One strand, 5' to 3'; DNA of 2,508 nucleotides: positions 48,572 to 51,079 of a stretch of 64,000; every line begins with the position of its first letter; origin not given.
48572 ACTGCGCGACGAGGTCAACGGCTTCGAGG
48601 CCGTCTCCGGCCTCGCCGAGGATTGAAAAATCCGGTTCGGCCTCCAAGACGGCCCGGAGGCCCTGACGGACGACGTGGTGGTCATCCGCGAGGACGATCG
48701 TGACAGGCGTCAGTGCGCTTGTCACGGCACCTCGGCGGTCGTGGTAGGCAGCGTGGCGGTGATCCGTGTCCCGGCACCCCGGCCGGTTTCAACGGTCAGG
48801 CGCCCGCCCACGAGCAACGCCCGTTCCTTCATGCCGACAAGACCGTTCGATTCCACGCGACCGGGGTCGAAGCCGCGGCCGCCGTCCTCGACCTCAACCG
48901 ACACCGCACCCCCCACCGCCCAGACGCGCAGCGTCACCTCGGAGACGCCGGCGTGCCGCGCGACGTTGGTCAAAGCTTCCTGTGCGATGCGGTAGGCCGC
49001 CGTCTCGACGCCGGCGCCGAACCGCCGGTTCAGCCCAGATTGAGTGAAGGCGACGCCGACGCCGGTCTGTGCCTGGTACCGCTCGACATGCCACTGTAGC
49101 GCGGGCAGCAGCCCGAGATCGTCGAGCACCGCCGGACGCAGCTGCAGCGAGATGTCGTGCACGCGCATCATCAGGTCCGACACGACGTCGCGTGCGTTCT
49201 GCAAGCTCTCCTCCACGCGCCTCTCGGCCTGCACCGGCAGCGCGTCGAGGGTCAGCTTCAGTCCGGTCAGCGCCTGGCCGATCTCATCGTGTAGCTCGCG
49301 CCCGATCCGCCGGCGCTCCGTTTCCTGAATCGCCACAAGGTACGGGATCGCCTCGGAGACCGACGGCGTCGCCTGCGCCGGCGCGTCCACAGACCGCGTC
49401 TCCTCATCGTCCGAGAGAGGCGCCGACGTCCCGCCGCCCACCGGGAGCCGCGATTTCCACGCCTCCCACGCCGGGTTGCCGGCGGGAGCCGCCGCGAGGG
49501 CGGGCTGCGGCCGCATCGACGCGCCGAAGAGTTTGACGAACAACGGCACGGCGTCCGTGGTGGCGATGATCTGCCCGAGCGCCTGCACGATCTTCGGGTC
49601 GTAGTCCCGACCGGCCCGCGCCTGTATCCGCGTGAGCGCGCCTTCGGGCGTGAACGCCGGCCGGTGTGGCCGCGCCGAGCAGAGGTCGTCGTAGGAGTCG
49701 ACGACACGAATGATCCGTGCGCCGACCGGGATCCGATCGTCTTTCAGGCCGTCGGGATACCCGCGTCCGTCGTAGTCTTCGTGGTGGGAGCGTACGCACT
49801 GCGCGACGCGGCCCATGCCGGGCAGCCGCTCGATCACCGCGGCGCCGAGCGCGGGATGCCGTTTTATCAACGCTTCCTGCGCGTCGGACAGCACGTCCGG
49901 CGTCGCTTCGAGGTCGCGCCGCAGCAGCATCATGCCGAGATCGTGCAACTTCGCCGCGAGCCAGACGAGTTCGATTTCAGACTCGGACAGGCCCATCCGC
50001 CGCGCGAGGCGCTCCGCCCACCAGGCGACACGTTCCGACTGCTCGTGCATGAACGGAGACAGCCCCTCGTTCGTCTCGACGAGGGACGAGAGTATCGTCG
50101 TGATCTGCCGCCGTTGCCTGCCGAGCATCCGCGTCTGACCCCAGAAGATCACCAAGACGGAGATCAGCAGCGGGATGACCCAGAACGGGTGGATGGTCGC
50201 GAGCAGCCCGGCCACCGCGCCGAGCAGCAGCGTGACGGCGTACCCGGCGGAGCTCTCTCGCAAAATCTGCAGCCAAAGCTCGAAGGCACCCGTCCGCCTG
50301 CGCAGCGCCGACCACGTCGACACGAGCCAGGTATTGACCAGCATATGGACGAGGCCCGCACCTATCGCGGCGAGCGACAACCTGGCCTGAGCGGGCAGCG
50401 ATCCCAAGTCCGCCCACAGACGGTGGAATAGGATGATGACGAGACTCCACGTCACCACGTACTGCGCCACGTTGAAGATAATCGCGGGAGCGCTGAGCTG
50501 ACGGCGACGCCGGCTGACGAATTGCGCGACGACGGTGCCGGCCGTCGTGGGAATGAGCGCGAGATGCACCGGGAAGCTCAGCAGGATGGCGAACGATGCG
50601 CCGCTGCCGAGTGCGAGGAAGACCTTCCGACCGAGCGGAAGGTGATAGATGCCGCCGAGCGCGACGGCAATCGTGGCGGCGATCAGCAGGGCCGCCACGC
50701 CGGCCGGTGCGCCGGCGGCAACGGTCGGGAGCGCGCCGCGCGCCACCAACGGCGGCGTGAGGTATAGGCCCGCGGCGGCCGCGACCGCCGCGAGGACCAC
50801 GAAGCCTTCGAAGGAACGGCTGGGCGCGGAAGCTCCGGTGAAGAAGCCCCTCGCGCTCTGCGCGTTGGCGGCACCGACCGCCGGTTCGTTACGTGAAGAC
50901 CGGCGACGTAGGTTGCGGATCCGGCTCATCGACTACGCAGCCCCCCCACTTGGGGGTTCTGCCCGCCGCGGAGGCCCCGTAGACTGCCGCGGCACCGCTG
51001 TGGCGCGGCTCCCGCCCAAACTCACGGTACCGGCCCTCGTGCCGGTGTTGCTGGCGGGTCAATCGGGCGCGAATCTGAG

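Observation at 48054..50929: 7TM - HD-GYP - histidine kinase fusion sensor with cognate LuxR-type regulator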

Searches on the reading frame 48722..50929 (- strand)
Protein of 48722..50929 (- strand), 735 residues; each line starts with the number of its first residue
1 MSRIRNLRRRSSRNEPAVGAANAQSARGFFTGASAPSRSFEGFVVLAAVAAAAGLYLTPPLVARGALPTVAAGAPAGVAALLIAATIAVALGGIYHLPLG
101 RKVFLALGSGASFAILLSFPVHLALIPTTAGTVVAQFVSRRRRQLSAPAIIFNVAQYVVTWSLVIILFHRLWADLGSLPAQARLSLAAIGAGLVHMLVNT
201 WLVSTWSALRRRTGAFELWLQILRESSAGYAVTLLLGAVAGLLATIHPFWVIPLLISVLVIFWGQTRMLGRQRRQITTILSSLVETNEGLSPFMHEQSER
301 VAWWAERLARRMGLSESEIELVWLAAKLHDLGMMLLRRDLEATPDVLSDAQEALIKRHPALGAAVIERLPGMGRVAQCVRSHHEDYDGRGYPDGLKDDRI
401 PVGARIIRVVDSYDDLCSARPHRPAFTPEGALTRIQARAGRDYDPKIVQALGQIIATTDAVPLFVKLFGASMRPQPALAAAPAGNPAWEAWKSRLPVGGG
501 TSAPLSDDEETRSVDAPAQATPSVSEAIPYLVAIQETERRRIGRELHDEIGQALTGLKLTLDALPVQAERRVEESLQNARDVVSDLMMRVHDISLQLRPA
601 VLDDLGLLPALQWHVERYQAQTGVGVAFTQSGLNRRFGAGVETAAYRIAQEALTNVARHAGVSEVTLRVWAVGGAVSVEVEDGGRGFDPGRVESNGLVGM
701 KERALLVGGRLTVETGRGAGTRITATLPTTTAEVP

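Call 3: search_protein_families(library=pfam, proteins=[window:48722-50929:-], max_evalue=0.1)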
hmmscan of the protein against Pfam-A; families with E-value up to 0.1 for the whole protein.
window:48722-50929:- (735 aa): 8 families
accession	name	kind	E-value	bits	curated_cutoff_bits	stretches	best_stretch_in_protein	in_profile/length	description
PF13487.12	HD_5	-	3.5e-33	115.2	27.2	1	292-447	12-170/170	HD domain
PF01966.28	HD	-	1.6e-13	51.4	22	1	298-414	5-114/116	HD domain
PF07730.19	HisKA_3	-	7.8e-13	49.2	24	1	538-602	1-68/68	Histidine kinase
PF02518.31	HATPase_c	-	1.8e-11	44.9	26.4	1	641-730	2-110/111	Histidine kinase-, DNA gyrase B-, and HSP90-like ATPase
PF13581.12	HATPase_c_2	-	1.3e-05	25.6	27.4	1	649-696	36-88/127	Histidine kinase-like ATPase domain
PF20972.2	MASE9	-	0.00014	22.3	24.3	1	121-264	62-199/203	MASE9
PF08668.18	HDOD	-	0.01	15.8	22.9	1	295-348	96-147/196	HDOD domain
PF24391.1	HD-CE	-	0.032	14.3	27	1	298-395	12-120/263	HD-CE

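Call 4: search_protein_families(library=ncbifam, proteins=[window:48722-50929:-], max_evalue=0.1)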
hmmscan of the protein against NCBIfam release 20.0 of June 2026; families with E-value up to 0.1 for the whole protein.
window:48722-50929:- (735 aa): 10 families
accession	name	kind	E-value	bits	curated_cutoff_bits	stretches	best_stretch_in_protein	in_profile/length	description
NF052443.1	SensHisKinMctS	equivalog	7.3e-42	143.2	700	1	531-732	243-451/457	two-component system sensor histidine kinase MctS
NF053512.1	nitric_RR_NosR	exception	3.4e-39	135.1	400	1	272-458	173-357/422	response regulator c-di-GMP phosphodiesterase, NosR family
NF008649.0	PRK11644.1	equivalog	3.8e-30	105.1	408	1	531-730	296-497/499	signal transduction histidine-protein kinase/phosphatase UhpB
NF007896.0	PRK10600.1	equivalog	2.9e-19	69.2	578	1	537-727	389-583/598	nitrate/nitrite two-component system sensor histidine kinase NarX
NF008184.0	PRK10935.1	equivalog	5.5e-18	64.9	553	1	538-732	363-562/565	nitrate/nitrite two-component system sensor histidine kinase NarQ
NF052531.1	Strep_LiaS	equivalog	3.1e-17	62.8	450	1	533-728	127-326/328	envelope stress sensor histidine kinase LiaS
NF047786.1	his_kin_MadS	equivalog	1.2e-13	51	500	1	535-728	227-434/434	MadS family sensor histidine kinase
TIGR00277.1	HDIG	domain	3.1e-05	23.7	27.6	1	298-384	9-83/84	HDIG domain-containing metalloprotein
NF041045.1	RsbA_anti_sig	subfamily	7.6e-05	22.1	210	1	648-689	218-258/303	anti-sigma factor RsbA family regulatory protein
NF040691.1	MtrAB_MtrB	equivalog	0.028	13.4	450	0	647-693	390-436/507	MtrAB system histidine kinase MtrB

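Call 6: find_homologous_proteins(query=window:48722-50929:-, max_evalue=0.00001)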
Query window:48722-50929:- (735 aa): 403 proteins with E <= 0.00001 among 8000 candidates; the best 120 are listed.
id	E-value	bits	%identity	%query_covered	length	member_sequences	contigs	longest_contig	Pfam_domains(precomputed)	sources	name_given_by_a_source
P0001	0.0e+0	1595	100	100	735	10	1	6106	PF13487.13,PF01966.29,PF13581.13,PF07730.20,PF02518.32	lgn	-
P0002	0.0e+0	1290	82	100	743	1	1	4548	PF13487.13,PF01966.29,PF13581.13,PF07730.20,PF02518.32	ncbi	-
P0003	0.0e+0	1146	76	95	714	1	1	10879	PF13487.13,PF01966.29,PF07730.20,PF02518.32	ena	-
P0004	0.0e+0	1135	76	94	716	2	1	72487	PF13487.13,PF01966.29,PF13581.13,PF07730.20,PF02518.32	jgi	-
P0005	0.0e+0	1103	75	92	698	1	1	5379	PF13487.13,PF01966.29,PF13581.13,PF07730.20,PF02518.32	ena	-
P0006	0.0e+0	1098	70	100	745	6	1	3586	PF13487.13,PF01966.29,PF13581.13,PF07730.20,PF02518.32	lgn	-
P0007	0.0e+0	1047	71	93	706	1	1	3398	PF20972.3,PF13487.13,PF01966.29,PF13581.13,PF07730.20,PF02518.32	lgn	-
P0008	0.0e+0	1028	70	91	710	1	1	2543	PF20972.3,PF13487.13,PF01966.29,PF13581.13,PF07730.20,PF02518.32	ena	-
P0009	3.7e-294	996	73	86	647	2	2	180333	PF20972.3,PF13487.13,PF01966.29,PF13581.13,PF07730.20,PF02518.32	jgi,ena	-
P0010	4.0e-270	916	75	78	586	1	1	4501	PF13487.13,PF01966.29,PF13581.13,PF07730.20,PF02518.32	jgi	jgi:putative nucleotidyltransferase with HDIG domain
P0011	1.1e-183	631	49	96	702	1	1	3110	PF13487.13,PF01966.29,PF13581.13,PF07730.20,PF02518.32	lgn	-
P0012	9.3e-183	627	47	96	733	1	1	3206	PF13487.13,PF01966.29,PF13581.13,PF07730.20,PF02518.32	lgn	-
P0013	3.3e-180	619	49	87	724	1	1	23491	PF13487.13,PF01966.29,PF13581.13,PF07730.20,PF02518.32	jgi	jgi:signal transduction histidine kinase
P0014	2.3e-176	606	48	95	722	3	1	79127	PF13487.13,PF01966.29,PF07730.20,PF02518.32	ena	-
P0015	2.4e-176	606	49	87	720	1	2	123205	PF13487.13,PF01966.29,PF13581.13,PF07730.20,PF02518.32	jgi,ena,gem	-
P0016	3.2e-171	589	49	87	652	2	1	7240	PF13487.13,PF01966.29,PF13581.13,PF07730.20,PF02518.32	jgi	-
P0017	2.3e-148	514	56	61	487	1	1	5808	PF13487.13,PF01966.29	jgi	jgi:hypothetical protein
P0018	1.4e-147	511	42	98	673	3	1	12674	PF13487.13,PF01966.29,PF02518.32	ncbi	-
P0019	1.6e-47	181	36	24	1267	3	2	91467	PF13487.13,PF01966.29,PF00990.27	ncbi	-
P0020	1.4e-43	167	36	26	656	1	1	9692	PF08668.19,PF13487.13,PF01966.29,PF00072.31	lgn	-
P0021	6.9e-32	129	30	51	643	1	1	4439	PF13185.13,PF13487.13,PF01966.29,PF01590.33,PF13492.13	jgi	jgi:putative nucleotidyltransferase with HDIG domain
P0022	6.9e-32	129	30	51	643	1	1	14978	PF13185.13,PF13487.13,PF01966.29,PF01590.33,PF13492.13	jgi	jgi:putative nucleotidyltransferase with HDIG domain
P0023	3.0e-31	127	30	51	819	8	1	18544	PF13185.13,PF13487.13,PF01966.29,PF01590.33,PF13492.13,PF00990.27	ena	-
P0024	6.0e-31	126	37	26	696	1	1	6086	PF13487.13,PF01966.29,PF00990.27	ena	-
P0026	2.6e-29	120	36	25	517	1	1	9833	PF13487.13,PF01966.29,PF00990.27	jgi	jgi:diguanylate cyclase (GGDEF)-like protein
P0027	6.6e-29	119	45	22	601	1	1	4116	PF13487.13,PF01966.29,PF00990.27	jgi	-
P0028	1.5e-28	118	30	52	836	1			PF20972.3,PF13185.13,PF13487.13,PF01966.29,PF01590.33,PF13492.13,PF00990.27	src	-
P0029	4.3e-28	116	39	26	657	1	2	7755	PF13487.13,PF01966.29,PF00990.27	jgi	jgi:diguanylate cyclase (GGDEF)-like protein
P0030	5.1e-28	116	37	28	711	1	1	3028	PF13487.13,PF01966.29,PF00990.27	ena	-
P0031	1.0e-27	115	40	22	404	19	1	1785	PF13487.13,PF01966.29,PF00990.27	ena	-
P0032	1.9e-27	114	37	25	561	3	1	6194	PF13487.13,PF01966.29,PF00990.27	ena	-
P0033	3.3e-27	113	41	22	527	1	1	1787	PF13487.13,PF01966.29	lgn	-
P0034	5.5e-27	113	35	24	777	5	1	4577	PF13487.13,PF01966.29,PF00990.27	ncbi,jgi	-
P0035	8.7e-27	112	40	25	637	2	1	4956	PF13487.13,PF01966.29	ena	-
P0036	1.3e-26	111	36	27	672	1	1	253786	PF13487.13,PF01966.29,PF00990.27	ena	-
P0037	1.9e-26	111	34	25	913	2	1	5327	PF20972.3,PF13487.13,PF01966.29,PF00990.27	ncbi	ncbi:MAG TPA: diguanylate cyclase [Solirubrobacteraceae bacterium]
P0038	2.2e-26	111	38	25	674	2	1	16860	PF13487.13,PF01966.29,PF00990.27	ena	-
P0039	2.9e-26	110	31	41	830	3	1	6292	PF13185.13,PF13487.13,PF01966.29,PF01590.33,PF13492.13,PF00990.27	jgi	jgi:diguanylate cyclase (GGDEF)-like protein/putative nucleotidyltransferase with HDIG domain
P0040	3.4e-26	110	39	21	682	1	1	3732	PF13487.13,PF01966.29,PF00990.27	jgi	jgi:diguanylate cyclase (GGDEF)-like protein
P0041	5.5e-26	109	38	26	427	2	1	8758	PF08668.19,PF13487.13,PF01966.29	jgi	jgi:putative nucleotidyltransferase with HDIG domain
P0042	6.5e-26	109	31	35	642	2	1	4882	PF20972.3,PF13185.13,PF13487.13,PF01966.29,PF01590.33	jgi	-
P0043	6.7e-26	109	41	24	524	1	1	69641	PF13487.13,PF01966.29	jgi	jgi:putative nucleotidyltransferase with HDIG domain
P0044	8.1e-26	109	34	30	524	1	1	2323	PF13487.13,PF01966.29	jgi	jgi:putative nucleotidyltransferase with HDIG domain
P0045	9.3e-26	109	34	31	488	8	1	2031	PF08668.19,PF13487.13,PF01966.29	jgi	-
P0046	9.4e-26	109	27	50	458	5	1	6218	PF13487.13,PF01966.29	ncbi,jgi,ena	-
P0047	1.2e-25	108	31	36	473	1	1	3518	PF08668.19,PF13487.13,PF01966.29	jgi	jgi:putative nucleotidyltransferase with HDIG domain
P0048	1.4e-25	108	31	38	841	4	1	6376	PF08668.19,PF13185.13,PF13487.13,PF01966.29,PF01590.33,PF13492.13,PF00990.27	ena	-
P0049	2.1e-25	107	33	32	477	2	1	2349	PF08668.19,PF13487.13,PF01966.29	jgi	jgi:putative nucleotidyltransferase with HDIG domain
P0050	2.3e-25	107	37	24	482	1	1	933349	PF08668.19,PF13487.13,PF01966.29,PF07155.18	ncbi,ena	-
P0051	2.7e-25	107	38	26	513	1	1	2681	PF08668.19,PF13487.13,PF01966.29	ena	-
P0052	2.8e-25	107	37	26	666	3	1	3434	PF13487.13,PF01966.29,PF00990.27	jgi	jgi:diguanylate cyclase (GGDEF)-like protein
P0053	3.1e-25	107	34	34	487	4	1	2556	PF08668.19,PF13487.13,PF01966.29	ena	-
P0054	3.6e-25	107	37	24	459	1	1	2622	PF08668.19,PF13487.13,PF01966.29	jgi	jgi:putative nucleotidyltransferase with HDIG domain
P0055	3.8e-25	107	35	26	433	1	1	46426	PF08668.19,PF13487.13,PF01966.29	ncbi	ncbi:MAG: HD-GYP domain-containing protein [Gaiellaceae bacterium]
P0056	4.6e-25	106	32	33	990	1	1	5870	PF13487.13,PF01966.29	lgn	-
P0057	4.7e-25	106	34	25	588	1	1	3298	PF13487.13,PF01966.29,PF00990.27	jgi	jgi:diguanylate cyclase (GGDEF)-like protein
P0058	4.9e-25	106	35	25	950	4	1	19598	PF13185.13,PF13487.13,PF01966.29,PF01590.33,PF13492.13,PF00990.27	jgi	jgi:diguanylate cyclase (GGDEF)-like protein/putative nucleotidyltransferase with HDIG domain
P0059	6.3e-25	106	37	24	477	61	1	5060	PF08668.19,PF13487.13,PF01966.29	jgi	jgi:putative nucleotidyltransferase with HDIG domain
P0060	7.4e-25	106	30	41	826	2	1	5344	PF13185.13,PF13487.13,PF01966.29,PF01590.33,PF13492.13,PF00990.27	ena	-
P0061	1.0e-24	105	35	23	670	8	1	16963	PF13487.13,PF01966.29,PF00990.27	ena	-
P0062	1.0e-24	105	37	24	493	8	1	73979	PF08668.19,PF13487.13,PF01966.29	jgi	jgi:putative nucleotidyltransferase with HDIG domain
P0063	1.1e-24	105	35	24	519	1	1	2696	PF08668.19,PF13487.13,PF01966.29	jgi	jgi:putative nucleotidyltransferase with HDIG domain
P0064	1.2e-24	105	36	24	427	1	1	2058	PF08668.19,PF13487.13,PF01966.29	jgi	jgi:putative nucleotidyltransferase with HDIG domain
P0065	1.3e-24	105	37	26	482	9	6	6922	PF08668.19,PF13487.13,PF01966.29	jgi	jgi:putative nucleotidyltransferase with HDIG domain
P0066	1.3e-24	105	36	26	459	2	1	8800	PF08668.19,PF13487.13,PF01966.29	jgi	jgi:putative nucleotidyltransferase with HDIG domain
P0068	1.5e-24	105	34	29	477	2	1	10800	PF13487.13,PF01966.29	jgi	jgi:putative nucleotidyltransferase with HDIG domain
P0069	2.1e-24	104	36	24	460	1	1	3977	PF13487.13,PF01966.29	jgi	-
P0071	2.7e-24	104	37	24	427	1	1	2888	PF08668.19,PF13487.13,PF01966.29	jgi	jgi:putative nucleotidyltransferase with HDIG domain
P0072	2.7e-24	104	37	24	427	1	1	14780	PF08668.19,PF13487.13,PF01966.29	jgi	jgi:putative nucleotidyltransferase with HDIG domain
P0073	2.7e-24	104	44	21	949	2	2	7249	PF13185.13,PF13487.13,PF01966.29,PF01590.33,PF08448.17,PF02518.32,PF13492.13,PF00512.32,PF00989.32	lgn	-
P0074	2.8e-24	104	37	24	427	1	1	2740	PF08668.19,PF13487.13,PF01966.29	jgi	jgi:putative nucleotidyltransferase with HDIG domain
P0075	3.0e-24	104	33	29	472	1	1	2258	PF08668.19,PF13487.13,PF01966.29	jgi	jgi:putative nucleotidyltransferase with HDIG domain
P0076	3.0e-24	104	36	26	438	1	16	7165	PF08668.19,PF13487.13,PF01966.29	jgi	jgi:putative nucleotidyltransferase with HDIG domain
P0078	4.1e-24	103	37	24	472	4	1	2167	PF08668.19,PF13487.13,PF01966.29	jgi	jgi:putative nucleotidyltransferase with HDIG domain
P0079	4.3e-24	103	35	24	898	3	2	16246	PF13185.13,PF13487.13,PF01966.29,PF01590.33,PF13492.13,PF00990.27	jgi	jgi:diguanylate cyclase (GGDEF)-like protein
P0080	4.8e-24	103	35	22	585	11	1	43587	PF00672.31,PF02743.25,PF13487.13,PF01966.29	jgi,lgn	-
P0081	5.1e-24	103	34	24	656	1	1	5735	PF13487.13,PF01966.29,PF00990.27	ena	-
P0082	5.4e-24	103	35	26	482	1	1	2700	PF08668.19,PF13487.13,PF01966.29,PF07155.18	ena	-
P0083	5.8e-24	103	36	26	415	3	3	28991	PF08668.19,PF13487.13,PF01966.29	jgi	jgi:putative nucleotidyltransferase with HDIG domain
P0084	6.0e-24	103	35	24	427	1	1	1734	PF08668.19,PF13487.13,PF01966.29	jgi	jgi:putative nucleotidyltransferase with HDIG domain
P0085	7.8e-24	102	37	26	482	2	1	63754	PF08668.19,PF13487.13,PF01966.29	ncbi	ncbi:MAG TPA: HD domain-containing phosphohydrolase [Gaiellaceae bacterium]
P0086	8.5e-24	102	36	26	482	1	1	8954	PF08668.19,PF13487.13,PF01966.29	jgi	-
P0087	1.0e-23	102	36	26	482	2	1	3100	PF08668.19,PF13487.13,PF01966.29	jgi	jgi:putative nucleotidyltransferase with HDIG domain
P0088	1.0e-23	102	34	26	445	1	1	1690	PF08668.19,PF13487.13,PF01966.29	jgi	jgi:hypothetical protein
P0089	1.2e-23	102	36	24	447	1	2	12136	PF08668.19,PF13487.13,PF01966.29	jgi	jgi:hypothetical protein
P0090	1.3e-23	101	36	24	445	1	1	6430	PF08668.19,PF13487.13,PF01966.29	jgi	jgi:putative nucleotidyltransferase with HDIG domain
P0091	1.5e-23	101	36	26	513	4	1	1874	PF08668.19,PF13487.13,PF01966.29,PF07155.18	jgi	jgi:putative nucleotidyltransferase with HDIG domain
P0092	1.6e-23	101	34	27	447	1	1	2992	PF08668.19,PF13487.13,PF01966.29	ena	-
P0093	1.7e-23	101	34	23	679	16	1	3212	PF13487.13,PF01966.29,PF00990.27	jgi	jgi:diguanylate cyclase (GGDEF)-like protein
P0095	2.1e-23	101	36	24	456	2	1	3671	PF08668.19,PF13487.13,PF01966.29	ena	-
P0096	2.4e-23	101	36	24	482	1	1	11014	PF08668.19,PF13487.13,PF01966.29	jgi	jgi:putative nucleotidyltransferase with HDIG domain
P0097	2.5e-23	101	37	24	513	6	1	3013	PF08668.19,PF13487.13,PF01966.29,PF07155.18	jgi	jgi:putative nucleotidyltransferase with HDIG domain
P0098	2.6e-23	100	35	24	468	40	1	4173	PF08668.19,PF13487.13,PF01966.29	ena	-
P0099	3.0e-23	100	35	25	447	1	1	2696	PF08668.19,PF13487.13,PF01966.29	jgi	jgi:HD superfamily phosphohydrolase YqeK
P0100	3.2e-23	100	34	25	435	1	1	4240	PF08668.19,PF13487.13,PF01966.29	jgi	jgi:putative nucleotidyltransferase with HDIG domain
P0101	3.4e-23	100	33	30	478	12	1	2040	PF08668.19,PF13487.13,PF01966.29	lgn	-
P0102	3.5e-23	100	35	26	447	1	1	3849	PF08668.19,PF13487.13,PF01966.29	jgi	jgi:putative nucleotidyltransferase with HDIG domain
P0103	4.0e-23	100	34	26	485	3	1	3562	PF08668.19,PF13487.13,PF01966.29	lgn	-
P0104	4.2e-23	100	31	31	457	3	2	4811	PF08668.19,PF13487.13,PF01966.29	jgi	jgi:putative nucleotidyltransferase with HDIG domain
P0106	4.8e-23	100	31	35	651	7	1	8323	PF13487.13,PF01966.29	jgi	jgi:HD-GYP domain-containing protein (c-di-GMP phosphodiesterase class II)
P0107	5.5e-23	99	39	20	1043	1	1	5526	PF13185.13,PF13487.13,PF01966.29,PF01590.33,PF02518.32,PF13492.13,PF00512.32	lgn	-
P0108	5.9e-23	99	35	26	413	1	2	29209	PF08668.19,PF13487.13,PF01966.29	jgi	jgi:putative nucleotidyltransferase with HDIG domain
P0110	7.9e-23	99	35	25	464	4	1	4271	PF08668.19,PF13487.13,PF01966.29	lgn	-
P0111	8.1e-23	99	34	25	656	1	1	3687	PF13487.13,PF01966.29,PF00990.27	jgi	jgi:two-component system, cell cycle response regulator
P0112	9.7e-23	99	34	25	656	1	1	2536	PF13487.13,PF01966.29,PF00990.27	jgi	jgi:two-component system, cell cycle response regulator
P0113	1.1e-22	98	36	24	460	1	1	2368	PF13487.13,PF01966.29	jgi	-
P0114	1.3e-22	98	34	25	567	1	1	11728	PF08668.19,PF13185.13,PF13487.13,PF01966.29,PF01590.33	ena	-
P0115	1.3e-22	98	37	24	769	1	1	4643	PF13487.13,PF01966.29,PF00990.27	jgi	jgi:diguanylate cyclase (GGDEF)-like protein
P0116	1.5e-22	98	34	29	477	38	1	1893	PF08668.19,PF13487.13,PF01966.29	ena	-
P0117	1.5e-22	98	37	24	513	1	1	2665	PF08668.19,PF13487.13,PF01966.29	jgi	jgi:putative nucleotidyltransferase with HDIG domain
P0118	1.7e-22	98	35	26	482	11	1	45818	PF08668.19,PF13487.13,PF01966.29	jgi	jgi:putative nucleotidyltransferase with HDIG domain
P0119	2.1e-22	97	30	26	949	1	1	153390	PF13185.13,PF13487.13,PF01966.29,PF01590.33,PF13492.13,PF00990.27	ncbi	ncbi:MAG: diguanylate cyclase [Solirubrobacterales bacterium]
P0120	2.4e-22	97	33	23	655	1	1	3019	PF13487.13,PF01966.29,PF00990.27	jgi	jgi:diguanylate cyclase (GGDEF)-like protein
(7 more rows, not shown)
